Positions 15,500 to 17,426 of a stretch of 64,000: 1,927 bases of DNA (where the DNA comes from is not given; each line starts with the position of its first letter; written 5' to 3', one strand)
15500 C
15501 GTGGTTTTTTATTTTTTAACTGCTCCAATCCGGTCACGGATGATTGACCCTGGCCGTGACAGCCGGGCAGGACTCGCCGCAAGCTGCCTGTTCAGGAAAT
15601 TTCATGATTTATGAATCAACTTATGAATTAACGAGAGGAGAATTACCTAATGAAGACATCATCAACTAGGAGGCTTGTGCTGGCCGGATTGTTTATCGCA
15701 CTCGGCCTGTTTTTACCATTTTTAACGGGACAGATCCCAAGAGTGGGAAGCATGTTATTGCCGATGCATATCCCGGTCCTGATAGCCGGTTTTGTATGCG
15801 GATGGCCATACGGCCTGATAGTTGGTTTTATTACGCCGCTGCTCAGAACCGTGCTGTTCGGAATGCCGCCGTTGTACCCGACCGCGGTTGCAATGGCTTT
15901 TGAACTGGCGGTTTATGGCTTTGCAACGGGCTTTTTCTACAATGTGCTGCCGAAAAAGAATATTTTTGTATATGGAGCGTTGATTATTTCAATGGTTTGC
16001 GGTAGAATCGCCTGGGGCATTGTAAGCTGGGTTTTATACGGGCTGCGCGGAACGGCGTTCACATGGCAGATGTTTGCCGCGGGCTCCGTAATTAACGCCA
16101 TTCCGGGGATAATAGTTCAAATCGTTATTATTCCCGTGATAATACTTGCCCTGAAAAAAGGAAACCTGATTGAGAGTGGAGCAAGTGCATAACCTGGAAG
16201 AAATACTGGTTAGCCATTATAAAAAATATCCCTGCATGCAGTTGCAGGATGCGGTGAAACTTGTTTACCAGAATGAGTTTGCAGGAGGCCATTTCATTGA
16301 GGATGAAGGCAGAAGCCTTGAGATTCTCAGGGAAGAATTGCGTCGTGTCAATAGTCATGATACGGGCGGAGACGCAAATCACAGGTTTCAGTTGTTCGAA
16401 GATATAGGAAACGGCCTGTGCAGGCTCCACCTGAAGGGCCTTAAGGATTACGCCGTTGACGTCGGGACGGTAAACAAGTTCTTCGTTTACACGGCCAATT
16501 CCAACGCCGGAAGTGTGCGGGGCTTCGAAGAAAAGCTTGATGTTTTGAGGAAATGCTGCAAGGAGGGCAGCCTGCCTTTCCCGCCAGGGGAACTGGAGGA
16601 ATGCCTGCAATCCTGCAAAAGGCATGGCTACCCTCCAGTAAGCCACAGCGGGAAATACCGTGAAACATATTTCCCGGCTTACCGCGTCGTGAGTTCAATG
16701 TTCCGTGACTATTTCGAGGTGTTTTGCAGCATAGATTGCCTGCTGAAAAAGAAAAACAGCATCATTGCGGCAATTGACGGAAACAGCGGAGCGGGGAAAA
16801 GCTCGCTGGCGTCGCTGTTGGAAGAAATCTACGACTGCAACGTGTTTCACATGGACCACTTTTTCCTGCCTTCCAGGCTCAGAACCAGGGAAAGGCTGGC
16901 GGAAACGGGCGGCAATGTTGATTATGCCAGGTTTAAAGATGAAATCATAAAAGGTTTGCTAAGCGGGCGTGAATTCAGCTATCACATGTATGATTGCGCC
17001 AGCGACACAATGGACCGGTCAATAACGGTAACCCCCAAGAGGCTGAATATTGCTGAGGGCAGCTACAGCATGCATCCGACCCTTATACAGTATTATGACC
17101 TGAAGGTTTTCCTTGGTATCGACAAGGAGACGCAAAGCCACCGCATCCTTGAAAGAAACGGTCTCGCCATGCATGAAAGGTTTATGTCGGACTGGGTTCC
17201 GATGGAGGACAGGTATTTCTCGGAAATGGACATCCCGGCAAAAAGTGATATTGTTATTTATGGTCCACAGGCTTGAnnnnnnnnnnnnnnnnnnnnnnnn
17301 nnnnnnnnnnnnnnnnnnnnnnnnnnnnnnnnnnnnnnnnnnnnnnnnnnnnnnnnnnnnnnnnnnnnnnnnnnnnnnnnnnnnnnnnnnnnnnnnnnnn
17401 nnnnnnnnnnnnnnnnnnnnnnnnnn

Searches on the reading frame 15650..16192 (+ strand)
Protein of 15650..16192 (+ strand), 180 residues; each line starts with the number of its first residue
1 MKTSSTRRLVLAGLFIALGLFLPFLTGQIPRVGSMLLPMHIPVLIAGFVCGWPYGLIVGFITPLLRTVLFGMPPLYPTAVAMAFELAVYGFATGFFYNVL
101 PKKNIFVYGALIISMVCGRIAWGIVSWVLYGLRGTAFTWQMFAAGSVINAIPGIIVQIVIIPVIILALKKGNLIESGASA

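Call 69: search_protein_families(library=pfam, proteins=[window:15650-16192:+], max_evalue=0.01)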
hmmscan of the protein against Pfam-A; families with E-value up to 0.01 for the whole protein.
window:15650-16192:+ (180 aa): 4 families
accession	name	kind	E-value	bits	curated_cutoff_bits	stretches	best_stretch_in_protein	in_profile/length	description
PF12822.12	ECF_trnsprt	-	1.3e-17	64.7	30.7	1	7-165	1-169/169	ECF transporter, substrate-specific component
PF07155.17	ECF-ribofla_trS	-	1.3e-06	29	26.7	1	5-169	3-171/172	ECF-type riboflavin transporter, S component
PF07694.17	5TM-5TMR_LYT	-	0.0002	21.4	24.6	1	10-130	20-135/169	5TMR of 5TMR-LYT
PF09515.15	Thia_YuaJ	-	0.00089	19.8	25.8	1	10-101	2-94/177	Thiamine transporter protein (Thia_YuaJ)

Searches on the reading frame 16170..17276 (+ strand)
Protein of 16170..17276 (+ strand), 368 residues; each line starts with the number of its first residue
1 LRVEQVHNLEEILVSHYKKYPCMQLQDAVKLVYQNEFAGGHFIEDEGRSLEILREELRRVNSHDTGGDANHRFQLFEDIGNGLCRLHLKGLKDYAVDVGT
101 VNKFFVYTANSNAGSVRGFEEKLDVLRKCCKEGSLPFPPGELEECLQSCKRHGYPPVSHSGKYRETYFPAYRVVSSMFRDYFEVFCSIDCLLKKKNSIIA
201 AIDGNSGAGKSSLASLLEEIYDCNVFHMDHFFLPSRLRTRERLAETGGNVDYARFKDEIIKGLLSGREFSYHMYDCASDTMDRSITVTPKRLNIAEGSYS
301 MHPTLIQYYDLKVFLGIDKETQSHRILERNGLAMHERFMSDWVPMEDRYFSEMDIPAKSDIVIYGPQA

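Call 69: search_protein_families(library=pfam, proteins=[window:16170-17276:+], max_evalue=0.01)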
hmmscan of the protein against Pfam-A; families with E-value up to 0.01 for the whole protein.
window:16170-17276:+ (368 aa): 1 family
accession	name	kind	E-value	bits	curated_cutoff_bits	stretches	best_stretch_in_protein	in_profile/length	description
PF00485.24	PRK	-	9.4e-06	26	22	1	200-329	2-149/196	Phosphoribulokinase / Uridine kinase family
